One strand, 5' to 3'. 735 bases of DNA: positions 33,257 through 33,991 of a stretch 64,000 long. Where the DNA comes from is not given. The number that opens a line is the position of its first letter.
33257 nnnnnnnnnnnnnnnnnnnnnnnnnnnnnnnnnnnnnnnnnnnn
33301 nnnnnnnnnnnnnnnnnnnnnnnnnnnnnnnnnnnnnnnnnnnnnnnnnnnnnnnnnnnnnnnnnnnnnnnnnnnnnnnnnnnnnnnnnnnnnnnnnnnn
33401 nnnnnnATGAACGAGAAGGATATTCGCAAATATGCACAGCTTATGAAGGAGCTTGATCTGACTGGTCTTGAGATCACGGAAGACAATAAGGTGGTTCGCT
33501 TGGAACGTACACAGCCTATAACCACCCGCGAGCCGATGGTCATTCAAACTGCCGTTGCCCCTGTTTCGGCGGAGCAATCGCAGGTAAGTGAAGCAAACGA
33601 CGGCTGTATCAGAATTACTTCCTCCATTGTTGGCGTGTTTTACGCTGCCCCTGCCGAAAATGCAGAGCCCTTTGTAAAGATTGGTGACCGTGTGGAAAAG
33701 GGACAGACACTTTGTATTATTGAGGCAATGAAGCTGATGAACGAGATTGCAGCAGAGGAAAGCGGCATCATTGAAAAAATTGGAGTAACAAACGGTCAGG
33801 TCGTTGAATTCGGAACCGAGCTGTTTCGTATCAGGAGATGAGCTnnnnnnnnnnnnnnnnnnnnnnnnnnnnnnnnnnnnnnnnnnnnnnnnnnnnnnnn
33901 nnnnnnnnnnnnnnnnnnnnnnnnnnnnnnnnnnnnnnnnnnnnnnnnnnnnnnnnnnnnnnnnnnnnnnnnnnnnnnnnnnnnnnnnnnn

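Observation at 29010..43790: GC-shifted block: fabH-less FAS II operon extended by an acyl-CoA synthetase and followed by a PAS-SARP regulator, thioesterase and MATE exporter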

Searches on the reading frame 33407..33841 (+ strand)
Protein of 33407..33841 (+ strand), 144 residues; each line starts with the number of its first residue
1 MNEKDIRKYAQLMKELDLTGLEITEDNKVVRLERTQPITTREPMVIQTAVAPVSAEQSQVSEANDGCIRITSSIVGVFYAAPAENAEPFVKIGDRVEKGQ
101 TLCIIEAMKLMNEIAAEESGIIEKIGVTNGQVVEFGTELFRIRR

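Call 5: search_protein_families(library=pfam, proteins=[window:33407-33841:+])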
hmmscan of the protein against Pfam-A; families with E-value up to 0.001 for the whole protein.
window:33407-33841:+ (144 aa): 4 families
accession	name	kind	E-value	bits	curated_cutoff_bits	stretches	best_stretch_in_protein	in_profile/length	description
PF00364.28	Biotin_lipoyl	-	2.5e-21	75.7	22.1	1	70-142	3-73/73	Biotin-requiring enzyme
PF13375.12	RnfC_N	-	2.9e-05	24.5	25.6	1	84-127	40-82/101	RnfC Barrel sandwich hybrid domain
PF13533.13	Biotin_lipoyl_2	-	5e-05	23.5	29.8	0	118-142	7-31/32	Biotin-lipoyl like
PF16576.10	HlyD_D23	-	0.00015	21.6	30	0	113-143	110-140/214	Barrel-sandwich domain of CusB or HlyD membrane-fusion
